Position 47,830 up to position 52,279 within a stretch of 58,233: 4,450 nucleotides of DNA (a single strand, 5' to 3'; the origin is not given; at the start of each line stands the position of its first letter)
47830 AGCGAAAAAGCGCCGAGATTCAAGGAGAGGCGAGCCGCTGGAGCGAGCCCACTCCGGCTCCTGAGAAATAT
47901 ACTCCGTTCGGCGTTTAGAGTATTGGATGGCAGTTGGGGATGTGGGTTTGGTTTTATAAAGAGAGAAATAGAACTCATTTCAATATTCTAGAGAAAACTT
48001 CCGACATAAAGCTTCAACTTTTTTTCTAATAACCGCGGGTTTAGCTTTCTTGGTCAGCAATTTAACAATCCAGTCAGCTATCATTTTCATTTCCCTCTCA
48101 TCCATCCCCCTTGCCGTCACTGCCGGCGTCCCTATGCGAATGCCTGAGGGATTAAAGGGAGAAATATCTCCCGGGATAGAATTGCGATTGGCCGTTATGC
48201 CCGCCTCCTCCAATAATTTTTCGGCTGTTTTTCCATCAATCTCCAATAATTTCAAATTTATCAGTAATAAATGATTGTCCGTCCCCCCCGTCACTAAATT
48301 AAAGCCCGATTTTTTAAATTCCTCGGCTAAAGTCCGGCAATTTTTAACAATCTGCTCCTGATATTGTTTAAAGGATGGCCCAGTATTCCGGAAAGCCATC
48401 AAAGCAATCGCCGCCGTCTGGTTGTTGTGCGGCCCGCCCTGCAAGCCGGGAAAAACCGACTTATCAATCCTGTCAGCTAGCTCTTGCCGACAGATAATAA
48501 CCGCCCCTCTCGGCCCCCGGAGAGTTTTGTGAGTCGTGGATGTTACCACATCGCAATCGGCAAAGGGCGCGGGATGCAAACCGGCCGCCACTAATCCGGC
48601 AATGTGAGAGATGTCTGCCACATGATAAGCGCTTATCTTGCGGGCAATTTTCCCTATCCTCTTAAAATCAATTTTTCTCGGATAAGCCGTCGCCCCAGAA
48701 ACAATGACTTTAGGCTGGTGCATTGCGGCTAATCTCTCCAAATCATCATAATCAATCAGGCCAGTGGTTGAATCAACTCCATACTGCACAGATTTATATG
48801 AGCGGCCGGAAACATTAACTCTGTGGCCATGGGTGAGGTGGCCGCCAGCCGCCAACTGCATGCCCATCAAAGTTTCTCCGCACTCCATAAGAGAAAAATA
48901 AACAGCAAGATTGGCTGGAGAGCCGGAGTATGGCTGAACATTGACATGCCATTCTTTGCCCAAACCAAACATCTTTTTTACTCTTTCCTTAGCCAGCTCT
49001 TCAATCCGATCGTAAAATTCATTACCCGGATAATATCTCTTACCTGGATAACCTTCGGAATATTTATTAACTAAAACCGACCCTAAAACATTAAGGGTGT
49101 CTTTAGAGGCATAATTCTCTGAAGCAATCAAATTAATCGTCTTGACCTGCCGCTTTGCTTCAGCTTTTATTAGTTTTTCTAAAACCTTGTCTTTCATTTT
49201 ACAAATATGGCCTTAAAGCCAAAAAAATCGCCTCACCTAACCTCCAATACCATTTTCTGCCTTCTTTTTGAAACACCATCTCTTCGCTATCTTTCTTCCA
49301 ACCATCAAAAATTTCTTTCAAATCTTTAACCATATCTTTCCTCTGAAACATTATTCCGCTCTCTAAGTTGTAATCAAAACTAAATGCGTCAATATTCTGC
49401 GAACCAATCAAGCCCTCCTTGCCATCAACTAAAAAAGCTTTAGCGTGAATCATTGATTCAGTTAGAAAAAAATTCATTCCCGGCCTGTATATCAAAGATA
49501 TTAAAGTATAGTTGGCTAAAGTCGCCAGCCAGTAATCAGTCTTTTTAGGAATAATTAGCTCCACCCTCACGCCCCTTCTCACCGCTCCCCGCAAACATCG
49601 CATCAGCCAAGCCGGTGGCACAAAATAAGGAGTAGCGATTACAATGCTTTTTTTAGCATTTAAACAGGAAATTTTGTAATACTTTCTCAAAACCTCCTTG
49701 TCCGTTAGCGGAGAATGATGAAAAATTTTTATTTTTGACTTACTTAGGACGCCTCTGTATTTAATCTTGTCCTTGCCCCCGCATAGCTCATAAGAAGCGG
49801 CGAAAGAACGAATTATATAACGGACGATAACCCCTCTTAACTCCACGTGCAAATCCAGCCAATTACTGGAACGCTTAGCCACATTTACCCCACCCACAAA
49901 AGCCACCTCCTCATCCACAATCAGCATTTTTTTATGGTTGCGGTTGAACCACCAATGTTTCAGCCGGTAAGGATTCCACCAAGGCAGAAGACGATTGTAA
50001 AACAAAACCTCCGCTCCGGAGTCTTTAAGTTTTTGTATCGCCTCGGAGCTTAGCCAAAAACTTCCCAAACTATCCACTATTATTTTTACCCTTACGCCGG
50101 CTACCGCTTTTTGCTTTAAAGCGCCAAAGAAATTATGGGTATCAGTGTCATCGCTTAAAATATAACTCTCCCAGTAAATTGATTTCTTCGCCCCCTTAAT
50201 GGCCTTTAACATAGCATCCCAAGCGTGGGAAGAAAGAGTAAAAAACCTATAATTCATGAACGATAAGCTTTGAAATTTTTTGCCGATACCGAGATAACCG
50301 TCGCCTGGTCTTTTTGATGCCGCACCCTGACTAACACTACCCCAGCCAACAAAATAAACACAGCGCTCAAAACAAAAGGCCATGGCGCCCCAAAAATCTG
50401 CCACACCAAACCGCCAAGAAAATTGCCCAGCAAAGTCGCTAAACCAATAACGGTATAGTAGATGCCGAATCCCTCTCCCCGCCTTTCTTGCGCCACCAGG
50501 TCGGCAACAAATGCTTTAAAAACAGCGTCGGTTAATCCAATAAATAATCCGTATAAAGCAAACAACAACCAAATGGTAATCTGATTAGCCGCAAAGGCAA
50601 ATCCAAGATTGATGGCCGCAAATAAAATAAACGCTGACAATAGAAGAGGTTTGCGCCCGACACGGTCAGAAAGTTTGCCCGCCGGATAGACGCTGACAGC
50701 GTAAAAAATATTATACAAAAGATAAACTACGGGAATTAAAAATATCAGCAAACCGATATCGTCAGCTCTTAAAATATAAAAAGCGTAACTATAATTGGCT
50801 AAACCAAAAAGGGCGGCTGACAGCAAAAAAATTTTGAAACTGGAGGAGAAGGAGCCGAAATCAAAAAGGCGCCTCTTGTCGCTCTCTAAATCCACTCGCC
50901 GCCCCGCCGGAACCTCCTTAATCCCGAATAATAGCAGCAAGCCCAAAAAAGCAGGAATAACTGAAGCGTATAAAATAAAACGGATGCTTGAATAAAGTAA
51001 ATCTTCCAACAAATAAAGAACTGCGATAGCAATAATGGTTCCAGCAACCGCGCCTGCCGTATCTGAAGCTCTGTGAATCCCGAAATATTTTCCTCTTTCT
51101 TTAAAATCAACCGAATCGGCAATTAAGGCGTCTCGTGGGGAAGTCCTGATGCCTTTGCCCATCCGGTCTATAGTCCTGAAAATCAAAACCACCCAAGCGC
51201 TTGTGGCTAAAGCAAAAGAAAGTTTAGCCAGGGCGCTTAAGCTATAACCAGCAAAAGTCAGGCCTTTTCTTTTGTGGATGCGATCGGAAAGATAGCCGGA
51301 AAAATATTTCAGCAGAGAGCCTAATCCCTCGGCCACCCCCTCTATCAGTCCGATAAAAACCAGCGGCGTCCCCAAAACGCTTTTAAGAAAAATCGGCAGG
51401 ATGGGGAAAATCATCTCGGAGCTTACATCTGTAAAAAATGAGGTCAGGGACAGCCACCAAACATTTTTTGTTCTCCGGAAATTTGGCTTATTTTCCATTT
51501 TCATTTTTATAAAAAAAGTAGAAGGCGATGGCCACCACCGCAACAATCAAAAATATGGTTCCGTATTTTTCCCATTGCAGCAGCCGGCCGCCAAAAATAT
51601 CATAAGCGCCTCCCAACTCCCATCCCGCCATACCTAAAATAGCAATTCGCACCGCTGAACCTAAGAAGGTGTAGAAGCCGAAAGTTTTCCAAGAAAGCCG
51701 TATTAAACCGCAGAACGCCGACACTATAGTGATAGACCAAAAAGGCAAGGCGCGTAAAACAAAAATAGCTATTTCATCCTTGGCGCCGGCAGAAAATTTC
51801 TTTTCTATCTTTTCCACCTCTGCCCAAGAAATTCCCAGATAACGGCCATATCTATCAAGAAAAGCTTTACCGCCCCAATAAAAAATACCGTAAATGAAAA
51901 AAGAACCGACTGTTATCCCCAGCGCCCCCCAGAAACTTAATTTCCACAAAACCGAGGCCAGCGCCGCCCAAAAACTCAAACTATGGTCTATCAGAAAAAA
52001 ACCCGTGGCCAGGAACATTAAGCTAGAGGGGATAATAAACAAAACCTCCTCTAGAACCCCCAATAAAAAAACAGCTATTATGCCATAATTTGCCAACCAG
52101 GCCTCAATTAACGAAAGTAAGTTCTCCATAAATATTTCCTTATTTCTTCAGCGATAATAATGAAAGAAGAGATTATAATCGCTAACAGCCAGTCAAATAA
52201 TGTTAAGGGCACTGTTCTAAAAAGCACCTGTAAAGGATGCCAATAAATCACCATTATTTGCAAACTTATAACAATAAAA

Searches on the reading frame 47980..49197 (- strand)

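Call 73: search_protein_families(library=pfam, proteins=[window:47980-49197:-], max_evalue=0.001)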
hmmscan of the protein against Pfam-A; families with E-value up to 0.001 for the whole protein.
window:47980-49197:- (405 aa): 2 families
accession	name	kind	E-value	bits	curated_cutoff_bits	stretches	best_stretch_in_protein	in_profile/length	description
PF00464.25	SHMT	-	3.3e-157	523.6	27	1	2-377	4-399/399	Serine hydroxymethyltransferase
PF00155.27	Aminotran_1_2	-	1.5e-05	24.8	19.7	1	86-366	68-355/361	Aminotransferase class I and II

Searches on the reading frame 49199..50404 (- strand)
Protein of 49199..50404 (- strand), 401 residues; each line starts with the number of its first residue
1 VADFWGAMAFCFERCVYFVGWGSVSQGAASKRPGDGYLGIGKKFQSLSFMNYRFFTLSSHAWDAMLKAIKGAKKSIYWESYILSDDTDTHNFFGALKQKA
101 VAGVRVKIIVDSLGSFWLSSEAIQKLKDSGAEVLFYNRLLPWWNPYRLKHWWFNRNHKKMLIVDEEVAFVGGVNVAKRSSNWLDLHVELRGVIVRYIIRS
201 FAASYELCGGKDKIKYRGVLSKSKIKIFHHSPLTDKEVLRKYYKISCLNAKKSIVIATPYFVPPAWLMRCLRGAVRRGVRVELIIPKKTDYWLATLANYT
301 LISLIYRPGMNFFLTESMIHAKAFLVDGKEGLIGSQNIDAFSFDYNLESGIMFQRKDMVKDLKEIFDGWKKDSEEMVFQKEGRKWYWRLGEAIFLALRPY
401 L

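Call 73: search_protein_families(library=pfam, proteins=[window:49199-50404:-], max_evalue=0.001)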
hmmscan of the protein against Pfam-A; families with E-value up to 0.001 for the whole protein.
window:49199-50404:- (401 aa): 2 families
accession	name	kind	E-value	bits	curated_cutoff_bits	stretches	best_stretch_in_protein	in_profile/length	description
PF13091.12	PLDc_2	-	9.7e-38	129.4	27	2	249-367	7-129/132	PLD-like domain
PF00614.28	PLDc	-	4.8e-10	39.4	21.9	1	153-179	2-28/28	Phospholipase D Active site motif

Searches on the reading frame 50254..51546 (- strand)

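Call 73: search_protein_families(library=pfam, proteins=[window:50254-51546:-], max_evalue=0.001)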
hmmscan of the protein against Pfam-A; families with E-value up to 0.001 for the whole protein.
window:50254-51546:- (430 aa): 4 families
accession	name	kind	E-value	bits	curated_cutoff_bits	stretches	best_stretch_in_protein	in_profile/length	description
PF07690.21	MFS_1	-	4e-49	167.8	33.4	2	269-414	32-179/347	Major Facilitator Superfamily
PF00083.30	Sugar_tr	-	8.3e-08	32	22.3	1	269-400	46-183/452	Sugar (and other) transporter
PF05977.19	MFS_3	-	4.7e-05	22.5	27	1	290-415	275-400/524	Transmembrane secretion effector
PF03209.21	PUCC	-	5.1e-05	22.9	21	0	313-378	79-144/401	PUCC protein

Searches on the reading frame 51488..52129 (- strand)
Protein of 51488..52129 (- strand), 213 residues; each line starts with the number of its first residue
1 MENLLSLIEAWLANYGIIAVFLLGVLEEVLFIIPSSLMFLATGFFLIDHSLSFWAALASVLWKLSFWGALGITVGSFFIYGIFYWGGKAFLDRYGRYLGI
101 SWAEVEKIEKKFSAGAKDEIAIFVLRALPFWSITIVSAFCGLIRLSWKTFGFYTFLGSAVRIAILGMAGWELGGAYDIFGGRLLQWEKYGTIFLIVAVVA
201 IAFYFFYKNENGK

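Call 73: search_protein_families(library=pfam, proteins=[window:51488-52129:-], max_evalue=0.001)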
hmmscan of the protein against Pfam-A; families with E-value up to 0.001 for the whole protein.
window:51488-52129:- (213 aa): 1 family
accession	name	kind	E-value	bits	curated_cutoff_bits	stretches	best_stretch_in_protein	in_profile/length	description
PF09335.16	VTT_dom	-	2.5e-12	47.8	33.9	1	33-170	1-122/123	VTT domain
